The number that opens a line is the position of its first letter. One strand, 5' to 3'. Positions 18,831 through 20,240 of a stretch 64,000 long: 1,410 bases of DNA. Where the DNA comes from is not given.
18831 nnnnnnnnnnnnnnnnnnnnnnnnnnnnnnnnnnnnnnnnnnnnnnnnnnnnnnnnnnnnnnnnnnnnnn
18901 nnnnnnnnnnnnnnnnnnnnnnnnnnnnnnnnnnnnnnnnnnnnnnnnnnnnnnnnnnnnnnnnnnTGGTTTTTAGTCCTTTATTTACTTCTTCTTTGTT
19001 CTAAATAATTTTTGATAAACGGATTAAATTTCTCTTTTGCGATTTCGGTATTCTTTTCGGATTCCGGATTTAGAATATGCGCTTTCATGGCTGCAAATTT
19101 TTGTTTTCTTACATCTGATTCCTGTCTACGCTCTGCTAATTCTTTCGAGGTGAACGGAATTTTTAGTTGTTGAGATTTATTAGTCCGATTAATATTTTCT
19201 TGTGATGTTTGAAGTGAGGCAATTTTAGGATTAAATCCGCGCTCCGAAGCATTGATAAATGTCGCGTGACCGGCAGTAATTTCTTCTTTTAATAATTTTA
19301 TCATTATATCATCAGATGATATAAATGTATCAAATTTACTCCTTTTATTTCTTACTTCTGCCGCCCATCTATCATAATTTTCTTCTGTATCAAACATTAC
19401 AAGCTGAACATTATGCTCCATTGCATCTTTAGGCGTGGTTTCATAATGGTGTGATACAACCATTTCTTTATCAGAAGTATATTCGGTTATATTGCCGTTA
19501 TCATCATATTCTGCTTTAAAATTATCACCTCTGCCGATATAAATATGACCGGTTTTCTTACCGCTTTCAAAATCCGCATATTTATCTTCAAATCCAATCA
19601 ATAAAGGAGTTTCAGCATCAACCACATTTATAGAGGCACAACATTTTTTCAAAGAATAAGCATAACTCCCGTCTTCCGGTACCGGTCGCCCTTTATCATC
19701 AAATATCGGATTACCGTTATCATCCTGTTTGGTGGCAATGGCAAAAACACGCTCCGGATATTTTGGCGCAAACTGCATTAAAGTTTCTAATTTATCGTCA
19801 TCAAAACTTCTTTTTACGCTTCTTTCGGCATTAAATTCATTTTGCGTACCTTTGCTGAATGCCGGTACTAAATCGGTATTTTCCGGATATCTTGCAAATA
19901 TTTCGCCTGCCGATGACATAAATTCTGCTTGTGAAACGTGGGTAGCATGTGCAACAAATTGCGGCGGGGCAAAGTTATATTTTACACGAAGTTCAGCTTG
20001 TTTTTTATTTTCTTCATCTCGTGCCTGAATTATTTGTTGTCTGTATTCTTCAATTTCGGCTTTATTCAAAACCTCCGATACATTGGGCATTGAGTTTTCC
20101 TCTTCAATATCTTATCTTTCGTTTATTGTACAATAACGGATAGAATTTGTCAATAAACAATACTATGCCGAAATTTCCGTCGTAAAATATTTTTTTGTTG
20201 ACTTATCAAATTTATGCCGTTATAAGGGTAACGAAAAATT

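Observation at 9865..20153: Seven-gene operon embedding an ABC exporter heterodimer among five orphan proteins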

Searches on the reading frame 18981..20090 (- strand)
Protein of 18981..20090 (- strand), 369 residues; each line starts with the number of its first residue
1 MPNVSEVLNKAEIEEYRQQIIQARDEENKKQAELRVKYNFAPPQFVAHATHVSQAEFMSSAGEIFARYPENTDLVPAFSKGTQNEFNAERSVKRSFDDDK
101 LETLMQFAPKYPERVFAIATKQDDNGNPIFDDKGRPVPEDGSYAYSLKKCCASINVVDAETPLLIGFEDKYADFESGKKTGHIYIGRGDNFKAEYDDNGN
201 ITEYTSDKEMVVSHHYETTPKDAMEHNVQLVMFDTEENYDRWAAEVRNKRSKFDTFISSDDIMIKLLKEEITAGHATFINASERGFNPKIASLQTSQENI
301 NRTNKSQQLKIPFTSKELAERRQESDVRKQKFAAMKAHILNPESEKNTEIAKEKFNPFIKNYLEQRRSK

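Call 3: search_protein_families(library=pfam, proteins=[window:18981-20090:-], max_evalue=0.01)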
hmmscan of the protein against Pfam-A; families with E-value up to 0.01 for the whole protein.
window:18981-20090:- (369 aa): 0 families

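Call 5: find_encoding_contigs(protein=window:18981-20090:-, flank=10000, max_places=10)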
Protein window:18981-20090:- (369 aa): 11 contigs read that carry it; 7 places shown.
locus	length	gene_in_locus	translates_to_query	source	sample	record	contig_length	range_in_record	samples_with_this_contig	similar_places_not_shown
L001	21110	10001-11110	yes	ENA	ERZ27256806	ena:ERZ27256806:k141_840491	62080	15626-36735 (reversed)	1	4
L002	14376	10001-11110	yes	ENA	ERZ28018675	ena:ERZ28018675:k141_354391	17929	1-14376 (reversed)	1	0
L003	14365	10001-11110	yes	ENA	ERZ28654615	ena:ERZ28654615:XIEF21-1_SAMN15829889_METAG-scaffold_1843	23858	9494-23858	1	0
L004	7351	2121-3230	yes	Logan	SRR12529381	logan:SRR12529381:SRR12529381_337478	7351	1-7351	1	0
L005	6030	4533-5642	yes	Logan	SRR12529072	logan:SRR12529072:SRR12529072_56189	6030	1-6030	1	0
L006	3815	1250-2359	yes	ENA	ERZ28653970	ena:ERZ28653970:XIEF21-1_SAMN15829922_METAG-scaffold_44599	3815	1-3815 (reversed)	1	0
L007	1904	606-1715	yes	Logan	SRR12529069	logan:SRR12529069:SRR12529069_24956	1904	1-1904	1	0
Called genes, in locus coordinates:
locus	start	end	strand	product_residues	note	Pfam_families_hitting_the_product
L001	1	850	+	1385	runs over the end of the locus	PF21784:Bflower (faint), PF21785:Bflower_2, PF03743:TrbI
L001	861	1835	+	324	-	PF00437:T2SSE, PF01580:FtsK_SpoIIIE (faint)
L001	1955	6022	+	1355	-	PF03797:Autotransporter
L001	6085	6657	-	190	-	PF02390:Methyltransf_4 (weak), PF13649:Methyltransf_25 (weak)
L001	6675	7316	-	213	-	PF03193:RsgA_GTPase (weak), PF00009:GTP_EFTU (faint), PF01926:MMR_HSR1, PF02421:FeoB_N (weak), PF00350:Dynamin_N (faint)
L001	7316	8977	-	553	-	PF14849:YidC_periplas, PF02096:60KD_IMP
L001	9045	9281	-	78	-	PF01809:YidD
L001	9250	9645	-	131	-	PF00825:Ribonuclease_P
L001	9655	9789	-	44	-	PF00468:Ribosomal_L34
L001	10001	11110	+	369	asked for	-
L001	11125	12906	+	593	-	PF00664:ABC_membrane, PF02463:SMC_N, PF00005:ABC_tran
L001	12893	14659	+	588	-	PF00664:ABC_membrane, PF03193:RsgA_GTPase (weak), PF00005:ABC_tran, PF02463:SMC_N, PF09818:ABC_ATPase (faint)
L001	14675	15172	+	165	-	-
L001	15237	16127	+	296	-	-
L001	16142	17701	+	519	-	PF07661:MORN_2 (faint)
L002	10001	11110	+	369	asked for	-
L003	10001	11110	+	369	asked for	-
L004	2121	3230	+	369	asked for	-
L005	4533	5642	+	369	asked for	-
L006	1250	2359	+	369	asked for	-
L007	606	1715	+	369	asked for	-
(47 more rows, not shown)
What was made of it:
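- The same arrangement recurs in several samples (call 5).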

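Call 6: search_protein_families(library=ncbifam, proteins=[window:18981-20090:-], max_evalue=0.01)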
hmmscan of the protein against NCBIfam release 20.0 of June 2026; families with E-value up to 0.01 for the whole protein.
window:18981-20090:- (369 aa): 0 families

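Call 10: search_solved_structures(query=window:18981-20090:-, max_evalue=1)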
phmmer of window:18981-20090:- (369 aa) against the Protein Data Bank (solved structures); distinct sequences matched with E-value up to 1: 0.

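Call 44: search_protein_families(library=phrogs, proteins=[window:18981-20090:-], max_evalue=0.01)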
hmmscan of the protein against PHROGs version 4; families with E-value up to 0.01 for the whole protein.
window:18981-20090:- (369 aa): 0 families

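Call 70: search_protein_families(library=padloc, proteins=[window:18981-20090:-], max_evalue=0.01)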
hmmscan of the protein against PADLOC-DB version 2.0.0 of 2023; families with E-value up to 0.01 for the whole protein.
window:18981-20090:- (369 aa): 0 families
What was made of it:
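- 18981..20090 (-): g369: clade-specific module (aa 9-305) plus a conserved basic C-terminal tail (aa 314-369). It has no match in Pfam, NCBIfam, the PDB, PHROGs or PADLOC (calls 3, 6, 10, 44, 70).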

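Call 79: search_protein_families(library=pfam, alignment_id=A6, max_evalue=0.001)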
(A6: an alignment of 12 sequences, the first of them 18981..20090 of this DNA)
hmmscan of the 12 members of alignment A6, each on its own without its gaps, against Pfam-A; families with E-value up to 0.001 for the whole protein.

A. member 1, window:18981-20090:- (369 aa): 0 families

B. families by the number of members that match (of 12 scanned): 3 families
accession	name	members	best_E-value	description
PF03572.23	Peptidase_S41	3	2.5e-16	Peptidase family S41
PF00583.31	Acetyltransf_1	2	0.0002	Acetyltransferase (GNAT) family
PF13302.13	Acetyltransf_3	1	0.00019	Acetyltransferase (GNAT) domain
